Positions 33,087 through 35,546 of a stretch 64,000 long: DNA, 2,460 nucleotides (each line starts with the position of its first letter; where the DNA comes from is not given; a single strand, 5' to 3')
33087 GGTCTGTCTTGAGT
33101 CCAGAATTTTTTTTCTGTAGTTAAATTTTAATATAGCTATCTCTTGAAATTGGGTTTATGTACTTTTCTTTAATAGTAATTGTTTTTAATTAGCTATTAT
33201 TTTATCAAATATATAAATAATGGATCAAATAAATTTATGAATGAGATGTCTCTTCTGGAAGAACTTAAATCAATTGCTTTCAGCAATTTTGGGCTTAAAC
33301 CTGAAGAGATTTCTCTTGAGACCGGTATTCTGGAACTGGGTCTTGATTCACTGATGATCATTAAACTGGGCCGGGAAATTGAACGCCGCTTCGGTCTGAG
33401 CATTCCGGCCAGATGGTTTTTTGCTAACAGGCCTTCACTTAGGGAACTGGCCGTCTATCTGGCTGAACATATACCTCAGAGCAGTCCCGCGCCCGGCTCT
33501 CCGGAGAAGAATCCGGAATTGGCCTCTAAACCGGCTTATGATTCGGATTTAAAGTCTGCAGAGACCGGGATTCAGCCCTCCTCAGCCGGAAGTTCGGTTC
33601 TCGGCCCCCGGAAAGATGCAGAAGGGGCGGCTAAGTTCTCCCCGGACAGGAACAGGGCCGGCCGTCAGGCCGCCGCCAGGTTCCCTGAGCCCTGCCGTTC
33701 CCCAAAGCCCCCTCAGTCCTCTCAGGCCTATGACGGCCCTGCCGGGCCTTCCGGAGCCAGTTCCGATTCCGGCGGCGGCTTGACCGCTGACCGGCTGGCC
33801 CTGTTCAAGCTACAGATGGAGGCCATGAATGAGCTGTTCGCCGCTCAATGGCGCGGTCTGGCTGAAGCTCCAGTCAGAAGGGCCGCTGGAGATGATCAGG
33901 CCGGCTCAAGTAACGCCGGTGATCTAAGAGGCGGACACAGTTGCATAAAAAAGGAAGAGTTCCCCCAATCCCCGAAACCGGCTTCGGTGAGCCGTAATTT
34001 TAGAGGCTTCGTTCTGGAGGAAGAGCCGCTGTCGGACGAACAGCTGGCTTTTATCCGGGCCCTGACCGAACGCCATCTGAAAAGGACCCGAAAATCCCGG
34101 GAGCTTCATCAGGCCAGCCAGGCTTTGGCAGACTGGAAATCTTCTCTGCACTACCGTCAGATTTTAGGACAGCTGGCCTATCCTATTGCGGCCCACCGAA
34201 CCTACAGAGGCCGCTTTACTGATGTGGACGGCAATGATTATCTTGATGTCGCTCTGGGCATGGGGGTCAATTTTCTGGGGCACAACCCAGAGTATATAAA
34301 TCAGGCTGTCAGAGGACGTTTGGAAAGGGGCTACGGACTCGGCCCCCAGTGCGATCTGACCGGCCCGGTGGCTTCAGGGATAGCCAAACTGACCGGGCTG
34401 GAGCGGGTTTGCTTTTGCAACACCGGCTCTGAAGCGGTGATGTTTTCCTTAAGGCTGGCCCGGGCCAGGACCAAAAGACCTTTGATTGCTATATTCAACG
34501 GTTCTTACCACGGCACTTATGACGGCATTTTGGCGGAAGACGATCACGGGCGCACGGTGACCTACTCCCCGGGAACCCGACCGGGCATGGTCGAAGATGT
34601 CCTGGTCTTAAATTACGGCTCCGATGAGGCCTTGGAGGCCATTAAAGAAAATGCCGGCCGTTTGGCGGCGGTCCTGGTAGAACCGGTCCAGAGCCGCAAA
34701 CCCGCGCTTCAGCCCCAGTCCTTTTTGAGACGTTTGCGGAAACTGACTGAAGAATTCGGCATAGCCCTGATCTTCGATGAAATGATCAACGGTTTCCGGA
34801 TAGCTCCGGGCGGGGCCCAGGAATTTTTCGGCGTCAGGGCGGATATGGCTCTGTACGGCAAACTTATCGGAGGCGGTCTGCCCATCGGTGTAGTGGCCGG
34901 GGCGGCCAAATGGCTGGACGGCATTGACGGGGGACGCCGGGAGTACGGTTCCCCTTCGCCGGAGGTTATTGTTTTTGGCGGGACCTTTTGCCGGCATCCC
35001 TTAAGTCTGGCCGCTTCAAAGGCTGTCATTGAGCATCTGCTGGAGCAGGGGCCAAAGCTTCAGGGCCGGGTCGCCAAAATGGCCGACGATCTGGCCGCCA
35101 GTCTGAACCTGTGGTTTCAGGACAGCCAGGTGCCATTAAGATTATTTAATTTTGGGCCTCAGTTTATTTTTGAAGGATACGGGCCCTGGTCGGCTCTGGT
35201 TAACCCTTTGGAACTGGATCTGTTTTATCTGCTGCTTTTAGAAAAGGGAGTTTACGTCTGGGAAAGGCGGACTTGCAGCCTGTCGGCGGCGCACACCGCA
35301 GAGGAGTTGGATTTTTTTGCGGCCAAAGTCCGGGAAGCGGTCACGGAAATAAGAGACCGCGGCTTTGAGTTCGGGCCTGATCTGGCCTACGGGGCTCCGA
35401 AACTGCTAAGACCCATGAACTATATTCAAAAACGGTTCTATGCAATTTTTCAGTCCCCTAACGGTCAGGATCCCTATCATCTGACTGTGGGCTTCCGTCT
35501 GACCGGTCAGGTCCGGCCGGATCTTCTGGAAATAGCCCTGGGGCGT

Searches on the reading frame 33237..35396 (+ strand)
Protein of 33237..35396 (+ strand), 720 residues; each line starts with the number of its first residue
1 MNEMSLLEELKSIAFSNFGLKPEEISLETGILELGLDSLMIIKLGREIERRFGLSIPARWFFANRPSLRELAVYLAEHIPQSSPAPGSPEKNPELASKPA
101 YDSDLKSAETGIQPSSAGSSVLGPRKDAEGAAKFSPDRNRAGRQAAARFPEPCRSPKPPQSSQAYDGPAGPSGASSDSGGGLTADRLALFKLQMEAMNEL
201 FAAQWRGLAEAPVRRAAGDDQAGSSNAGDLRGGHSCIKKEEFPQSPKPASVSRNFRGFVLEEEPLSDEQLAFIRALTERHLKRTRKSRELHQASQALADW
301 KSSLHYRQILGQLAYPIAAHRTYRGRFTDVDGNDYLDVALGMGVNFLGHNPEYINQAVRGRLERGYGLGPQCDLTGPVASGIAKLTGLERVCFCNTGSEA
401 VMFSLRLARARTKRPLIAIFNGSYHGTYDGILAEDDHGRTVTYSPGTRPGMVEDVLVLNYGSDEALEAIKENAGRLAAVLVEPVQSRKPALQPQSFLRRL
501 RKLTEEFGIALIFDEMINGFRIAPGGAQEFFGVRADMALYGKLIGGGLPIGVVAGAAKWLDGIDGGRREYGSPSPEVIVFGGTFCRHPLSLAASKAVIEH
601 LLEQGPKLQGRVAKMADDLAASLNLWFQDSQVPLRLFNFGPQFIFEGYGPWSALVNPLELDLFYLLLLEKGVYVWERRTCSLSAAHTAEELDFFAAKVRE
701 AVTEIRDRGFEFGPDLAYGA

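Call 36: find_related_loci(query=A3, collection=genome_contigs, flank=10000)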
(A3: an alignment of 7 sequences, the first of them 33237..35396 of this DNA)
Query A3 (720 aa) in genome_contigs; peptide patterns used: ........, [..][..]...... (x = any residue, [..] = any of these).
600 stretches matched a pattern (row limit reached: there are more); 587 encode a relative of the query (tblastn E <= 1e-3); the best 80 are kept; 80 distinct loci.
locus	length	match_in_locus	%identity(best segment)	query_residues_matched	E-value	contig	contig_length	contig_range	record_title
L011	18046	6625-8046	67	247-720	0e+0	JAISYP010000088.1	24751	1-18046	MAG: Deltaproteobacteria bacterium isolate Nc350_bin39 k119_2506582, whole genome shotgun sequence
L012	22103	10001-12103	50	6-712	0e+0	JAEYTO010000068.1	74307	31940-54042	MAG: Proteobacteria bacterium isolate OH_CBlB_133 k127_758371, whole genome shotgun sequence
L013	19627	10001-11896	44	1-712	0e+0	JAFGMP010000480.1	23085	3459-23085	MAG: Candidatus Latescibacterota bacterium isolate Zod_Metabat.481 k87_11872296, whole genome shotgun sequence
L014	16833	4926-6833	50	1-712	0e+0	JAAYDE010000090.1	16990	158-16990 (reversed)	MAG: Deltaproteobacteria bacterium isolate AS06rmzACSIP_532 319939_AS06, whole genome shotgun sequence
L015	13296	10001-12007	39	1-710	3e-159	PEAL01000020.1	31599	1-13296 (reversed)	MAG: Deltaproteobacteria bacterium isolate ER2bin7 scaffold122, whole genome shotgun sequence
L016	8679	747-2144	51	254-712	1e-147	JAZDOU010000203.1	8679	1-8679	MAG: Pseudomonadota bacterium isolate MEGAHIT-group-0.794 k141_246016, whole genome shotgun sequence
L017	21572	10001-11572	44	189-715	5e-147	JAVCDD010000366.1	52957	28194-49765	MAG: Candidatus Hatepunaea meridiana isolate MAG_3300035698_979 Ga0374944_591178, whole genome shotgun sequence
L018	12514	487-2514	49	4-710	3e-145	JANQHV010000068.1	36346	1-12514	MAG: SAR324 cluster bacterium isolate PL24a_bin.25 k99_4428061, whole genome shotgun sequence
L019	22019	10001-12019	36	1-715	2e-144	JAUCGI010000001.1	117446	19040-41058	Desulfobacterales bacterium HSG2 NODE_2_length_117446, whole genome shotgun sequence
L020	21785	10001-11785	42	19-713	2e-144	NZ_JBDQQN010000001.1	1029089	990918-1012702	Solibacillus sp. CAU 1738 contig1, whole genome shotgun sequence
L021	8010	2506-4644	49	19-712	3e-140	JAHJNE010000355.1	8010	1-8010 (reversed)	MAG: Gammaproteobacteria bacterium isolate Old_saline.mb.89 Old_saline.mb.89_k141_500794, whole genome shotgun sequence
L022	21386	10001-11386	47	254-710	2e-139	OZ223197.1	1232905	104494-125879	MAG: Candidatus Kapaibacterium sp. isolate 09316a08-0405-4927-8c64-54324f316411 genome assembly, chromosome: 1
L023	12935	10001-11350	51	266-710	5e-137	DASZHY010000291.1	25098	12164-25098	MAG TPA_asm: Thermoanaerobaculia bacterium isolate SMAG_U6588 k141_295021, whole genome shotgun sequence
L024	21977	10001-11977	39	6-712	4e-135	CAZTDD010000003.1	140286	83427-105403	MAG TPA_asm: uncultured bacterium isolate SRP141376_co1_272 genome assembly, contig: NODE_256_length_140286_cov_8.697050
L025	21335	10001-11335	50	265-710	6e-135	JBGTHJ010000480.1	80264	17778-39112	MAG: Pyrinomonadaceae bacterium isolate JTS-RE236 k141_3571930, whole genome shotgun sequence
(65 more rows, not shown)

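Call 42: search_protein_families(library=pfam, proteins=[L012:5907-9680:+, L014:1213-4905:+, L022:3098-4375:+, L022:4390-4875:+, L012:4698-5417:+, L014:214-972:+], max_evalue=0.01)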
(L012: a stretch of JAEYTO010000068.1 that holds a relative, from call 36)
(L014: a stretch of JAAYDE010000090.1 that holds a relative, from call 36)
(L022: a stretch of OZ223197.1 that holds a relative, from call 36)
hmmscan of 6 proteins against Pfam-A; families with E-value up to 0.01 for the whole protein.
L012:5907-9680:+ (1258 aa): 2 families
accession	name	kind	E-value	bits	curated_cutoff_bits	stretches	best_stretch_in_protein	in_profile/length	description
PF00144.29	Beta-lactamase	-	1.9e-31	109.9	27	1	99-391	44-305/329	Beta-lactamase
PF03797.25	Autotransporter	-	1.6e-28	100.6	26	1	971-1227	2-249/255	Autotransporter beta-domain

L014:1213-4905:+ (1231 aa): 2 families
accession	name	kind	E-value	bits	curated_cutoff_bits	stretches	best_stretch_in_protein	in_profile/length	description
PF03797.25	Autotransporter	-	1.2e-40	140.4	26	1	965-1208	5-253/255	Autotransporter beta-domain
PF00144.29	Beta-lactamase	-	6.1e-25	88.5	27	1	71-375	40-308/329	Beta-lactamase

L022:3098-4375:+ (426 aa): 1 family
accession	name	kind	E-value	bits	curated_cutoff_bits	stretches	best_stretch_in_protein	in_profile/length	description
PF00144.29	Beta-lactamase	-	9e-47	160.3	27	1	56-377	9-313/329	Beta-lactamase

L022:4390-4875:+ (162 aa): 1 family
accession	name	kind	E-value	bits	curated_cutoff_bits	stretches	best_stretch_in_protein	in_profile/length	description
PF05128.17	DUF697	-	2.9e-13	50.3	27.7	1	6-147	13-158/162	Domain of unknown function (DUF697)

L012:4698-5417:+ (240 aa): 1 family
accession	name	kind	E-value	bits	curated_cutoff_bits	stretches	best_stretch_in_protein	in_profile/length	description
PF05128.17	DUF697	-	1.7e-07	31.6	27.7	1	83-216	18-155/162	Domain of unknown function (DUF697)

L014:214-972:+ (253 aa): 1 family
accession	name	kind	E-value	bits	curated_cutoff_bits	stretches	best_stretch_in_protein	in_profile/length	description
PF05128.17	DUF697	-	1.1e-11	45.1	27.7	1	77-227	7-161/162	Domain of unknown function (DUF697)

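Call 66: search_protein_families(library=pfam, proteins=[L017:24-2339:+, L017:3672-6536:+, L017:6710-16198:+, L017:17653-19317:+], max_evalue=0.001)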
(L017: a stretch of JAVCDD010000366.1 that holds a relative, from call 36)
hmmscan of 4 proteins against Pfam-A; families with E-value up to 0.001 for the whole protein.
L017:24-2339:+ (772 aa): 8 families
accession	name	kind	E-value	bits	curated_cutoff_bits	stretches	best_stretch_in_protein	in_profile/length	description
PF08659.16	KR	-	1.8e-61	207.6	22.6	1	388-566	1-180/180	KR domain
PF00106.31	adh_short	-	2.7e-16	60.1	26.6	1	391-552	4-166/195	short chain dehydrogenase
PF14765.12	PS-DH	-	2.9e-15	56.6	23.7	1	9-155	13-160/166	Polyketide synthase dehydratase N-terminal domain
PF00550.31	PP-binding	-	3.4e-15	56.5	20.8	1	674-739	3-67/67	Phosphopantetheine attachment site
PF13561.12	adh_short_C2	-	1e-13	51.8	27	1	398-547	7-155/236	Enoyl-(Acyl carrier protein) reductase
PF23297.2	ACP_SdgA_C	-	2e-05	25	27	1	669-743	10-83/95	Highly reducing polyketide synthase sdgA, C-terminal ACP domain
PF01370.27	Epimerase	-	6.6e-05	22.9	20.9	0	391-552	2-146/240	NAD dependent epimerase/dehydratase family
PF02719.21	Polysacc_synt_2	-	6.9e-05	22.6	20.2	1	391-522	2-128/293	Polysaccharide biosynthesis protein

L017:3672-6536:+ (955 aa): 25 families
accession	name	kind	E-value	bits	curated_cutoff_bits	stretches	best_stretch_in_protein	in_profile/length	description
PF13424.12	TPR_12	-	2e-85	281.4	30.1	6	62-135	2-77/77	Tetratricopeptide repeat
PF00515.34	TPR_1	-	2.1e-76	249.3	27.8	9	305-335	3-33/34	Tetratricopeptide repeat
PF12770.12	CHAT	-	5.4e-59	200.4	24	1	637-955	4-289/289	CHAT domain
PF13181.12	TPR_8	-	1.9e-53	174.5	25.7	5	346-374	4-32/34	Tetratricopeptide repeat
PF07719.23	TPR_2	-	1.8e-50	165.3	27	3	343-374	1-32/34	Tetratricopeptide repeat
PF13374.12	TPR_10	-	6.4e-47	156.7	27.5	3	103-136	2-35/42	Tetratricopeptide repeat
PF13176.12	TPR_7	-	5.6e-34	113.8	27.9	1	105-137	1-33/36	Tetratricopeptide repeat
PF24885.1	TPR_NPHP3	-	8.5e-24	84.7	100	3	341-460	97-220/239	Nephrocystin-3 TPR domain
PF14938.12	SNAP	-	3.2e-23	83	25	3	231-368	43-180/282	Soluble NSF attachment protein, SNAP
PF17874.7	TPR_MalT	-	2.9e-19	70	45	3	72-218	10-157/336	MalT-like TPR region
PF13414.12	TPR_11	-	2.9e-17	62.5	26.8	0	230-251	1-22/42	TPR repeat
PF10602.15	RPN7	-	7.4e-13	49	29.6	0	323-450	16-140/174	26S proteasome subunit RPN7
PF13428.12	TPR_14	-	2.3e-11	43.6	23.5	0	352-372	10-30/44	Tetratricopeptide repeat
PF13432.12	TPR_16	-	5.3e-11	43.2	32.7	0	27-93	1-61/65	Tetratricopeptide repeat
PF13371.12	TPR_9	-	1.6e-10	41.3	35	0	348-382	34-68/73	Tetratricopeptide repeat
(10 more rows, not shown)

L017:6710-16198:+ (3163 aa): 11 families
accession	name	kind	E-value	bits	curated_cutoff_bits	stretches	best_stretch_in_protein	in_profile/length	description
PF00668.25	Condensation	-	7.1e-197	655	30.6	2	1640-2071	5-455/456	Condensation domain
PF00109.32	ketoacyl-synt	-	2.1e-76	257.3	20.8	1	34-284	2-252/252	Beta-ketoacyl synthase, N-terminal domain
PF00501.34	AMP-binding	-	1.2e-69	235.5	29.9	1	2090-2444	1-383/384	AMP-binding enzyme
PF00202.27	Aminotran_3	-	7.5e-52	176.8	30.5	1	1219-1580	11-371/403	Aminotransferase class-III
PF00698.26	Acyl_transf_1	-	1.9e-47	162.7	32.7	1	574-877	1-302/319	Acyl transferase domain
PF02801.28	Ketoacyl-synt_C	-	9.2e-44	148.7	20.8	1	292-408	1-118/119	Beta-ketoacyl synthase, C-terminal domain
PF00550.31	PP-binding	-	7.2e-30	103.5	20.8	2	2625-2686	2-65/67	Phosphopantetheine attachment site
PF16197.11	KAsynt_C_assoc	-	2e-15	57.6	33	1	411-501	1-87/111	Ketoacyl-synthetase C-terminal extension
PF22621.2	CurL-like_PKS_C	-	1.5e-07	31.7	27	1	516-554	26-64/64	CurL-like, PKS C-terminal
PF13193.12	AMP-binding_C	-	9.9e-07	30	24.5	1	2502-2575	1-76/76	AMP-binding enzyme C-terminal domain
PF23297.2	ACP_SdgA_C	-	0.00014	22.3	27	1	991-1064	10-82/95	Highly reducing polyketide synthase sdgA, C-terminal ACP domain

L017:17653-19317:+ (555 aa): 4 families
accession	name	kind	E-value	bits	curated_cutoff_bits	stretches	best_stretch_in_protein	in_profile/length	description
PF00005.33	ABC_tran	-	1.1e-22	81.5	25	1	359-493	3-136/137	ABC transporter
PF13304.12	AAA_21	-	2.3e-07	31.6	27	0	458-526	230-300/304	AAA domain, putative AbiEii toxin, Type IV TA system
PF02463.25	SMC_N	-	0.00012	22.1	40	0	438-540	120-213/220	RecF/RecN/SMC N terminal domain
PF13175.12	AAA_15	-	0.00038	20.6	32.1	1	367-514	23-171/374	AAA ATPase domain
